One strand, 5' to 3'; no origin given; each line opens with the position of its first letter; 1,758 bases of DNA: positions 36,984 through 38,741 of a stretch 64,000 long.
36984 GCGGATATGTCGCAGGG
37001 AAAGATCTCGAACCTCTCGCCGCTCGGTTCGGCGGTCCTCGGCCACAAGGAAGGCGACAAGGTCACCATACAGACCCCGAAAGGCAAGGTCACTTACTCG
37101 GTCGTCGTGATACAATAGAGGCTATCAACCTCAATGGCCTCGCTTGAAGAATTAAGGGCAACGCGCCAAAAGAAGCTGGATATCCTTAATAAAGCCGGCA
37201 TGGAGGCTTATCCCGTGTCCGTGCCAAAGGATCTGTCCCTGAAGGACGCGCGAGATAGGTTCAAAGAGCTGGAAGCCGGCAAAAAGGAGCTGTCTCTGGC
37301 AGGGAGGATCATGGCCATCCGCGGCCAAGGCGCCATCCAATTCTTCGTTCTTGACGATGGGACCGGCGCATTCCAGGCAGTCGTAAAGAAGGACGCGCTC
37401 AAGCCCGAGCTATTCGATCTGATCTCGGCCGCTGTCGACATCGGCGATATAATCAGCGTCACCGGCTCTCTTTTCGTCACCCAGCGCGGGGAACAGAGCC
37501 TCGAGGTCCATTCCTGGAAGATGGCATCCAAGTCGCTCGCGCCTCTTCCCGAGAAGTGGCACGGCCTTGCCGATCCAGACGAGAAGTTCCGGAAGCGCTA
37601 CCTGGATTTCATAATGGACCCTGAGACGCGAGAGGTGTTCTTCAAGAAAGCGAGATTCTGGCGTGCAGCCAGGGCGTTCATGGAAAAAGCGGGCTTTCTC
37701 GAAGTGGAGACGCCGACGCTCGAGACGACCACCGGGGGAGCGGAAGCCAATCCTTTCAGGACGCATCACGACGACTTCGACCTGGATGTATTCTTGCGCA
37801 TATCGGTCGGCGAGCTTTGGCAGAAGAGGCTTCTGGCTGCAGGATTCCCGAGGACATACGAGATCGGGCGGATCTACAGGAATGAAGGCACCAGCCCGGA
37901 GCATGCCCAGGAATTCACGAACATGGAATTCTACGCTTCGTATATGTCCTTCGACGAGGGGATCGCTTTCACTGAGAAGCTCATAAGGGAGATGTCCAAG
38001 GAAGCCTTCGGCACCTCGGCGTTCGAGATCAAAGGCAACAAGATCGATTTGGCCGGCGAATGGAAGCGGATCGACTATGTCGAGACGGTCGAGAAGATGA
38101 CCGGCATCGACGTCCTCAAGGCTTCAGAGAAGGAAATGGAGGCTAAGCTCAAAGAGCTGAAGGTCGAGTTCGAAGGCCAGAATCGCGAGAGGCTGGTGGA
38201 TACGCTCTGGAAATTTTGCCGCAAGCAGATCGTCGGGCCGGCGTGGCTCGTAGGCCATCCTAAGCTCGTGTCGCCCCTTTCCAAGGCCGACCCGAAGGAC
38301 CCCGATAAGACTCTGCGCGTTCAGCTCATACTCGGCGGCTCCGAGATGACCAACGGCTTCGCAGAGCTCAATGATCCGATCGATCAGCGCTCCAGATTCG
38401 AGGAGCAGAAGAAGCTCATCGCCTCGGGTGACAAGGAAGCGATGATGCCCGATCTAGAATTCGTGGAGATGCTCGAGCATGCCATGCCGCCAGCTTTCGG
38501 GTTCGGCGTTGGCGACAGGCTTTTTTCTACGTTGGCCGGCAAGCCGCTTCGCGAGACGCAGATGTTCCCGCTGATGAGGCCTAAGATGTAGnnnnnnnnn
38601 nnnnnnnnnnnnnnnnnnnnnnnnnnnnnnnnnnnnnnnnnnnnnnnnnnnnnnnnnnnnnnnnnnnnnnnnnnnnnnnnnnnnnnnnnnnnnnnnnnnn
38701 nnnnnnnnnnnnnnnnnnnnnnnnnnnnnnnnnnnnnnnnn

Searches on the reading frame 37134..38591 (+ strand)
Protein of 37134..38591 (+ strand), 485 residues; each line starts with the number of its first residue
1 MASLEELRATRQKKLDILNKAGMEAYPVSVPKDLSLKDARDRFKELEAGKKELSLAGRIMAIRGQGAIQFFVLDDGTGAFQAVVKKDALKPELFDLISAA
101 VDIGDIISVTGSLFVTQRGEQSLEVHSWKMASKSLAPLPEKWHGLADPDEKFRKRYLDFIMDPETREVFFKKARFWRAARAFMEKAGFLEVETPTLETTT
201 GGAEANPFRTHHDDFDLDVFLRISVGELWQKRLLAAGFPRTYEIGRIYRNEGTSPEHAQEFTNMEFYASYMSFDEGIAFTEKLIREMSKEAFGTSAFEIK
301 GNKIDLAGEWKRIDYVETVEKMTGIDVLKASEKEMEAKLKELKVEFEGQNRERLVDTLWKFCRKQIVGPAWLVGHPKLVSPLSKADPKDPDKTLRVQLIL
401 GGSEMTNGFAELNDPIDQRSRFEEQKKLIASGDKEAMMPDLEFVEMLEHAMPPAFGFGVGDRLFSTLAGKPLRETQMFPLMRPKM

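Call 16: search_protein_families(library=pfam, proteins=[window:37134-38591:+], max_evalue=0.01)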
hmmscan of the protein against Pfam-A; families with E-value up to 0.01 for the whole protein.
window:37134-38591:+ (485 aa): 3 families
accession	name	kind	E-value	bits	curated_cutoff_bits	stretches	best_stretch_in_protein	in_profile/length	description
PF00152.25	tRNA-synt_2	-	7.2e-60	203.1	25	1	149-481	3-307/308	tRNA synthetases class II (D, K and N)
PF01336.31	tRNA_anti-codon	-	1.4e-13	51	27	1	54-129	2-73/75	OB-fold nucleic acid binding domain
PF01409.25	tRNA-synt_2d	-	0.0085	16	19.8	0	205-289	58-155/246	tRNA synthetases class II core domain (F)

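Call 18: find_encoding_contigs(protein=window:37134-38591:+, flank=3000, max_places=10)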
Protein window:37134-38591:+ (485 aa): 1 contig read that carries it; 1 place shown.
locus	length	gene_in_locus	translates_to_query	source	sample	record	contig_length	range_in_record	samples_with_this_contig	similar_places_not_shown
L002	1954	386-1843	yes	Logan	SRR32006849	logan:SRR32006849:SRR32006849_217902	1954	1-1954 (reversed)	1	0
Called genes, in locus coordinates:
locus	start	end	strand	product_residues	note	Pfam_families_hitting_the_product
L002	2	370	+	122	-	?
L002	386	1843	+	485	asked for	PF01336:tRNA_anti-codon, PF00152:tRNA-synt_2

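Call 22: find_homologous_proteins(query=window:37134-38591:+, max_evalue=1e-100)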
Query window:37134-38591:+ (485 aa): 7183 proteins with E <= 1e-100 among 8000 candidates; the best 120 are listed.
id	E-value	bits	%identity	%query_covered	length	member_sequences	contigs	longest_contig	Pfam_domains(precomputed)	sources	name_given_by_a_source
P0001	0.0e+0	1087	100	100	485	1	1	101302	PF01336.32,PF00152.26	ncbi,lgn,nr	ncbi:lysine--tRNA ligase [Patescibacteria group bacterium]|nr:lysine--tRNA ligase [Patescibacteria g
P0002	0.0e+0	1083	99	100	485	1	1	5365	PF01336.32,PF00152.26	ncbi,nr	ncbi:MAG: lysine--tRNA ligase [Patescibacteria group bacterium]|nr:lysine--tRNA ligase [Patescibacte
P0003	2.6e-268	908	80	100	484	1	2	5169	PF01336.32,PF00152.26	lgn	-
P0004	4.5e-265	898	80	100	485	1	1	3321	PF01336.32,PF00152.26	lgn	-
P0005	7.1e-264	894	79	100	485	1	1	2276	PF01336.32,PF00152.26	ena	-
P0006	8.3e-258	874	78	100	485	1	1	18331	PF01336.32,PF00152.26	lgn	-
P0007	9.6e-258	874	78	100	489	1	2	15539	PF01336.32,PF00152.26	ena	-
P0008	2.5e-257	872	78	100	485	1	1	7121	PF01336.32,PF00152.26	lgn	-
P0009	1.1e-256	870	78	100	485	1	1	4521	PF01336.32,PF00152.26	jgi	jgi:lysyl-tRNA synthetase class 2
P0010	1.8e-256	869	79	100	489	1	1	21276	PF01336.32,PF00152.26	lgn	-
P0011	2.8e-256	869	77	100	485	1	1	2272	PF01336.32,PF00152.26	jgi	jgi:lysyl-tRNA synthetase class 2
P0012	1.1e-255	867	77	100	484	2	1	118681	PF01336.32,PF00152.26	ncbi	-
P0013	2.6e-253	859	77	100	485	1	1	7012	PF01336.32,PF00152.26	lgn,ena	-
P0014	1.1e-252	857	77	100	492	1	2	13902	PF01336.32,PF00152.26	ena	-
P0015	2.6e-252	856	76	100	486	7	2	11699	PF01336.32,PF00152.26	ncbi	-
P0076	9.0e-231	785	100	72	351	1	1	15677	PF01336.32,PF00152.26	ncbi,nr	ncbi:MAG: lysine--tRNA ligase, partial [Patescibacteria group bacterium]|nr:lysine--tRNA ligase [Pat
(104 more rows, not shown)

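Call 23: find_encoding_contigs(protein=P0002, flank=10000, max_places=4)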
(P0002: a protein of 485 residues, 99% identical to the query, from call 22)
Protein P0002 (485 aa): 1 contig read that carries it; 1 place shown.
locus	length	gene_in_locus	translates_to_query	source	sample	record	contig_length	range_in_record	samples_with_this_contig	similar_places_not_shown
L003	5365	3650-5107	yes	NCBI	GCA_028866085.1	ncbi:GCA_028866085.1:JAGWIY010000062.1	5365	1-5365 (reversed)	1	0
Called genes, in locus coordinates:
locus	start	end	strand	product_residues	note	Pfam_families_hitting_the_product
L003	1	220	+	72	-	PF06723:MreB_Mbl, PF23717:DUF7159 (weak)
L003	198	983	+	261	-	PF04085:MreC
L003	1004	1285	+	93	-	-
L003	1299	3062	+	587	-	PF03717:PBP_dimer, PF00905:Transpeptidase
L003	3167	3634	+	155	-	PF03449:GreA_GreB_N, PF01272:GreA_GreB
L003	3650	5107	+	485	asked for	PF01336:tRNA_anti-codon, PF00152:tRNA-synt_2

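Call 24: find_encoding_contigs(protein=P0076, flank=10000, max_places=4)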
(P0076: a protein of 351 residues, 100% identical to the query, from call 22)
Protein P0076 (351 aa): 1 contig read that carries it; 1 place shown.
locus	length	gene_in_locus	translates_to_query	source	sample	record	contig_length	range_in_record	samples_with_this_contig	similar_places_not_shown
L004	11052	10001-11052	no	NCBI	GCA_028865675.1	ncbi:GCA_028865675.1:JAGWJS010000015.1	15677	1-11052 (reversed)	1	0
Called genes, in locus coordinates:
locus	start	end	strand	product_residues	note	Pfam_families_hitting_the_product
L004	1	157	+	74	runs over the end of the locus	PF01783:Ribosomal_L32p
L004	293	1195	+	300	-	PF01029:NusB, PF00293:NUDIX (weak)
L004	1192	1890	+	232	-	PF22935:RM44_endonuclase, PF14622:Ribonucleas_3_3, PF00636:Ribonuclease_3, PF00035:dsrm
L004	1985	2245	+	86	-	-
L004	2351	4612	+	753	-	PF00005:ABC_tran (faint), PF02463:SMC_N, PF13175:AAA_15, PF13476:AAA_23, PF13304:AAA_21 (faint)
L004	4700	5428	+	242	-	PF13365:Trypsin_2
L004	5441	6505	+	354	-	PF06723:MreB_Mbl, PF00012:HSP70, PF14450:FtsA, PF23717:DUF7159 (weak)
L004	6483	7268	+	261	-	PF04085:MreC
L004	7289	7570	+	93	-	-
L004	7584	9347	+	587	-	PF03717:PBP_dimer, PF00905:Transpeptidase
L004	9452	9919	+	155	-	PF03449:GreA_GreB_N, PF01272:GreA_GreB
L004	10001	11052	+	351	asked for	PF01336:tRNA_anti-codon, PF00152:tRNA-synt_2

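Call 25: find_encoding_contigs(protein=P0012, flank=10000, max_places=4)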
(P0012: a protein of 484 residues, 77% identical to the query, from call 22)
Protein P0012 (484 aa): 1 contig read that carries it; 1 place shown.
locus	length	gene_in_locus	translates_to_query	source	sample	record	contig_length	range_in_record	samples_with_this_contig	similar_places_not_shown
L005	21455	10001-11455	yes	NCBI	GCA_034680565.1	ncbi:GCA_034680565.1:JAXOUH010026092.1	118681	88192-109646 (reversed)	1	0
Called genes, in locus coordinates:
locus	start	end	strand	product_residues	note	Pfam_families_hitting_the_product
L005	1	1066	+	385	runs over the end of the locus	PF02163:Peptidase_M50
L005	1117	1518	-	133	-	-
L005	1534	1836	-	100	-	-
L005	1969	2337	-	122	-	-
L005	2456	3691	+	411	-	PF00587:tRNA-synt_2b, PF03129:HGTP_anticodon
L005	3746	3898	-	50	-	-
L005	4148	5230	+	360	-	PF06723:MreB_Mbl, PF00012:HSP70, PF14450:FtsA, PF23717:DUF7159 (weak)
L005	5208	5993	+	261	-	PF04085:MreC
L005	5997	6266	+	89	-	-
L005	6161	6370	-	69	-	-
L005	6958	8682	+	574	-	PF03717:PBP_dimer, PF00905:Transpeptidase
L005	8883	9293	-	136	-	-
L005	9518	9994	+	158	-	PF03449:GreA_GreB_N, PF01272:GreA_GreB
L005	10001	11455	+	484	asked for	PF01336:tRNA_anti-codon, PF00152:tRNA-synt_2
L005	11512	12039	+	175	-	-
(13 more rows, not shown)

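Call 30: find_encoding_contigs(protein=P0003, flank=10000, max_places=4)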
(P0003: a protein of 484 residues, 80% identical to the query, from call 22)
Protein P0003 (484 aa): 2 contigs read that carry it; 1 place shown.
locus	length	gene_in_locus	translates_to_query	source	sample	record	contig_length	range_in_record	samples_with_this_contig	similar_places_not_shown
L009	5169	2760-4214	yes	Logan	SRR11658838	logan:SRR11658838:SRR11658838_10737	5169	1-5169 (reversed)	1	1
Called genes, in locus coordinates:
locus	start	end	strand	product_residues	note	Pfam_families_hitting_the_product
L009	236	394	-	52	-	PF11752:DUF3309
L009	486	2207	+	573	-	PF03717:PBP_dimer, PF00905:Transpeptidase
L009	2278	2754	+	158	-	PF03449:GreA_GreB_N, PF01272:GreA_GreB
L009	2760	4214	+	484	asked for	PF01336:tRNA_anti-codon, PF00152:tRNA-synt_2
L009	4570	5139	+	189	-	-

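Call 31: find_encoding_contigs(protein=P0010, flank=10000, max_places=4)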
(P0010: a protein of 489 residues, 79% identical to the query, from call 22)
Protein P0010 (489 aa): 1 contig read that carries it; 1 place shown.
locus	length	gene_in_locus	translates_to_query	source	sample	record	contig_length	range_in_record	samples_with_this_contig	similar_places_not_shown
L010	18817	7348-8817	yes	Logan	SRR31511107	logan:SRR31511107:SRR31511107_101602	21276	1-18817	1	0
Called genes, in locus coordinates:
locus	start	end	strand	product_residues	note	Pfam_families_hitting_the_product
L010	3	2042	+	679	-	?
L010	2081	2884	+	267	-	PF13365:Trypsin_2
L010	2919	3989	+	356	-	PF00022:Actin (faint), PF06723:MreB_Mbl, PF00012:HSP70, PF14450:FtsA, PF23717:DUF7159 (weak)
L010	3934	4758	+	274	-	PF04085:MreC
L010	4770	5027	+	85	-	-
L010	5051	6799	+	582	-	PF03717:PBP_dimer, PF00905:Transpeptidase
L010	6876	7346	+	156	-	PF03449:GreA_GreB_N, PF01272:GreA_GreB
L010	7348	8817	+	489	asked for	PF01336:tRNA_anti-codon, PF00152:tRNA-synt_2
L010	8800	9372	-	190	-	PF01797:Y1_Tnp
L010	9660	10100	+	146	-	PF02381:MraZ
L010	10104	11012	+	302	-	PF01795:Methyltransf_5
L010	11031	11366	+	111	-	-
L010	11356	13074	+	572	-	PF03717:PBP_dimer (weak), PF00905:Transpeptidase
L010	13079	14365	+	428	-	PF08245:Mur_ligase_M, PF02875:Mur_ligase_C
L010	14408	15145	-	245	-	-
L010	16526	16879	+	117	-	-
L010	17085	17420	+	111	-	-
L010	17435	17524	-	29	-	-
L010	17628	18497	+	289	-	PF01180:DHO_dh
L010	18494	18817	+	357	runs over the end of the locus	-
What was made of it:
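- Closest known: Outward-facing promoters at insertion-sequence ends. Same: An IS200/IS605 transposase occupies the same lysS-mraZ spacer in a relative (call 31).
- An IS200/IS605 Y1 transposase sits in the same spacer in relative L010 (call 31).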
